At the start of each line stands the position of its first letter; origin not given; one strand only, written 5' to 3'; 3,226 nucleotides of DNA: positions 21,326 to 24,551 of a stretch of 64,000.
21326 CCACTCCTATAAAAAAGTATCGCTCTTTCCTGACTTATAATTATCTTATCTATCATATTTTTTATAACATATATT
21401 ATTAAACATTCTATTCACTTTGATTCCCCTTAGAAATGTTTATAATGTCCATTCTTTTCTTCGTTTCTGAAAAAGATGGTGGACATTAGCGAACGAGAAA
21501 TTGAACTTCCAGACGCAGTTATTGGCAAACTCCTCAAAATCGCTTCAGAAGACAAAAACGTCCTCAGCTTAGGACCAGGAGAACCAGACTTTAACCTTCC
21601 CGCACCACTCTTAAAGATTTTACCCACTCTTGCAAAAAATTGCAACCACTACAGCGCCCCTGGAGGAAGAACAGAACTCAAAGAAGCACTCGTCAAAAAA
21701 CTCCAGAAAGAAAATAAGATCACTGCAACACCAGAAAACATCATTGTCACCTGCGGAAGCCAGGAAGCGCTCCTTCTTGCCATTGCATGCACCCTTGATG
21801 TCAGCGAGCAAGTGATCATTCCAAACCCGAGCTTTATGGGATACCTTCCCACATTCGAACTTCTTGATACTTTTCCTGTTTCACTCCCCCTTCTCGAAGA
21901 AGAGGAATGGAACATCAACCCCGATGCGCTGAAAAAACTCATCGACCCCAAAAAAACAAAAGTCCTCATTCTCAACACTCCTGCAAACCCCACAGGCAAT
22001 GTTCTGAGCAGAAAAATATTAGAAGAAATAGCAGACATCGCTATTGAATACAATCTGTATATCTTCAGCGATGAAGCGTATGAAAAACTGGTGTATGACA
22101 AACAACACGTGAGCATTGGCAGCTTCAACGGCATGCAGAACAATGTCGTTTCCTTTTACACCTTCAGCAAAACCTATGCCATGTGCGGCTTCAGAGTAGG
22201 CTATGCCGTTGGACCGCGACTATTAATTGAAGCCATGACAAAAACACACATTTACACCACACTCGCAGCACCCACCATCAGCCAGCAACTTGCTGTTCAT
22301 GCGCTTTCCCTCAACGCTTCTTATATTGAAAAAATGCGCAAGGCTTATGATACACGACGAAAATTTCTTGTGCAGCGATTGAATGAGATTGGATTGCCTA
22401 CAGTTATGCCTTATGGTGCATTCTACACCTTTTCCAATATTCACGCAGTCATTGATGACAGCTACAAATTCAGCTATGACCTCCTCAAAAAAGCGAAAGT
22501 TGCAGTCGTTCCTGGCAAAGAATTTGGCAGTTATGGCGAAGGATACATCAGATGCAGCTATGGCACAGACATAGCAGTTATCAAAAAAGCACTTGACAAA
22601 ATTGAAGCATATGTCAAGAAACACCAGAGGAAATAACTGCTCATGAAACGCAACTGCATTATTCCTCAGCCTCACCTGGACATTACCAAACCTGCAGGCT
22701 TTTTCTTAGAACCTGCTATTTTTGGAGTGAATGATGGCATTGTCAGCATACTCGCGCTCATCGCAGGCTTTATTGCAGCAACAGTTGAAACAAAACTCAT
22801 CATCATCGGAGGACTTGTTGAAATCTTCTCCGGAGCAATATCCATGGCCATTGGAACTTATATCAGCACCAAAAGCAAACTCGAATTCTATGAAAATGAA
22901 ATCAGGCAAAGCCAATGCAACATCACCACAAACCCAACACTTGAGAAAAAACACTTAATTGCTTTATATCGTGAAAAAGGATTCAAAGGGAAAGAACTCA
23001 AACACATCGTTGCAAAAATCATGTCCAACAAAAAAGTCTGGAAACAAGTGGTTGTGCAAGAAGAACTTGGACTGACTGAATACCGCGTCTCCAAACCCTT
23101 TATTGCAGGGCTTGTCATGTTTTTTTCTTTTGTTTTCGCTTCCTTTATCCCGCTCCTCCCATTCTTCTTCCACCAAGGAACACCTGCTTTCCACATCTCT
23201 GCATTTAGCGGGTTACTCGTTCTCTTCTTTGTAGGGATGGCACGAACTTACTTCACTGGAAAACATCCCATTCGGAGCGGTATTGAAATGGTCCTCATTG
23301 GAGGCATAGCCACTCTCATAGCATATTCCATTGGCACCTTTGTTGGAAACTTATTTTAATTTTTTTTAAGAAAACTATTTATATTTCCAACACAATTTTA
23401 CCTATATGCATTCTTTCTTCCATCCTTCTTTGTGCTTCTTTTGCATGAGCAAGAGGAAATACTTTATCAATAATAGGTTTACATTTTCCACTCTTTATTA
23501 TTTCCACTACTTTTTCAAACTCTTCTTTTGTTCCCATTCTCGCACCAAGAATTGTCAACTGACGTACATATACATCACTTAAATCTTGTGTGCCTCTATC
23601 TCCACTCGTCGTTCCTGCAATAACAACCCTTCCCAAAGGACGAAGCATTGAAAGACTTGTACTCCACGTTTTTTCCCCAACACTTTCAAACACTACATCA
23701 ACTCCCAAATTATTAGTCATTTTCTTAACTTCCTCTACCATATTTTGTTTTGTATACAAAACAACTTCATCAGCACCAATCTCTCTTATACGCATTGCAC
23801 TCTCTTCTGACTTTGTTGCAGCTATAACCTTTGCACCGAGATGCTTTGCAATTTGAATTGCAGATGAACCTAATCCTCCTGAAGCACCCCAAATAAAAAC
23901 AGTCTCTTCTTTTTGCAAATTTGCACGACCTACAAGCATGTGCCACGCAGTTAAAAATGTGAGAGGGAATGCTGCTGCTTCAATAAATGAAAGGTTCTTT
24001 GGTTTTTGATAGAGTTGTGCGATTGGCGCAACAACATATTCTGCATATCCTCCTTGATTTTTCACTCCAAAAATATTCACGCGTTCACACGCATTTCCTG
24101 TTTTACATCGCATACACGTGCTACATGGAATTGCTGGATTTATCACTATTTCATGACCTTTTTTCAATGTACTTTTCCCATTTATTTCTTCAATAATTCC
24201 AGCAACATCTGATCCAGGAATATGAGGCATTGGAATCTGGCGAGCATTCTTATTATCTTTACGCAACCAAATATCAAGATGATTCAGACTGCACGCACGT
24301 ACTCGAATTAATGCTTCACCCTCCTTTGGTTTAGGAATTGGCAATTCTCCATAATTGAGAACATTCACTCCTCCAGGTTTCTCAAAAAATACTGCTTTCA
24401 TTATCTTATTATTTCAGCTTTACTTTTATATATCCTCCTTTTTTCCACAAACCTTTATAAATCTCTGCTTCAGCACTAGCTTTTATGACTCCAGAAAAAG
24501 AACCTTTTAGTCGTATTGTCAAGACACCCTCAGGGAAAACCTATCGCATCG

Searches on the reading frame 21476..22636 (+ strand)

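Call 71: search_protein_families(library=pfam, proteins=[window:21476-22636:+], max_evalue=0.00001)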
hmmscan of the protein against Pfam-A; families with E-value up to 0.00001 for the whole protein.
window:21476-22636:+ (386 aa): 2 families
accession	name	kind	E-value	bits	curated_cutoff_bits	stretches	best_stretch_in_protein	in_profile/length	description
PF00155.27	Aminotran_1_2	-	2.4e-65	221.5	19.7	1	28-376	2-361/361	Aminotransferase class I and II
PF01041.23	DegT_DnrJ_EryC1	-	6.5e-06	26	19.8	0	88-229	41-172/360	DegT/DnrJ/EryC1/StrS aminotransferase family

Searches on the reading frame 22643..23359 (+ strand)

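Call 71: search_protein_families(library=pfam, proteins=[window:22643-23359:+], max_evalue=0.00001)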
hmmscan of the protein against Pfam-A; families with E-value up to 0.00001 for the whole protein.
window:22643-23359:+ (238 aa): 1 family
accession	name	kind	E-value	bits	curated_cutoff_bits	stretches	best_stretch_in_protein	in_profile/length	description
PF01988.24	VIT1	-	6.9e-62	209.5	28.1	1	24-232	3-214/214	VIT family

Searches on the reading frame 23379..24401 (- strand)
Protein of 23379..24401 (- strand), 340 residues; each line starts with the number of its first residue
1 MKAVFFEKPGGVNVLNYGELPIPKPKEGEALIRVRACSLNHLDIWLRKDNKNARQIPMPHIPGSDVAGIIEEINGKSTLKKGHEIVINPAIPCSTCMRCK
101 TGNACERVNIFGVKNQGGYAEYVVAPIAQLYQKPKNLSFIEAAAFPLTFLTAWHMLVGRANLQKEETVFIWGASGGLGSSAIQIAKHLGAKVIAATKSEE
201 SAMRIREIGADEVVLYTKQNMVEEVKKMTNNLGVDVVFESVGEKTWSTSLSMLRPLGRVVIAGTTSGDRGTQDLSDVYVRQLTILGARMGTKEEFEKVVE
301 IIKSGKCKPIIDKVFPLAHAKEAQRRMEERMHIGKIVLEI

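Call 71: search_protein_families(library=pfam, proteins=[window:23379-24401:-], max_evalue=0.00001)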
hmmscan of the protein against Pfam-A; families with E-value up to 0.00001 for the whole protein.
window:23379-24401:- (340 aa): 3 families
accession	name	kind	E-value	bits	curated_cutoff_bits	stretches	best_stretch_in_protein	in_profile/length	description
PF00107.32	ADH_zinc_N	-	6e-32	110.8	31.8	1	176-303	1-128/129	Zinc-binding dehydrogenase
PF13602.12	ADH_zinc_N_2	-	5.7e-25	89.2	27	1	208-338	1-134/134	Zinc-binding dehydrogenase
PF08240.17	ADH_N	-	1.2e-23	83.7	23.5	1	27-135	2-104/104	Alcohol dehydrogenase GroES-like domain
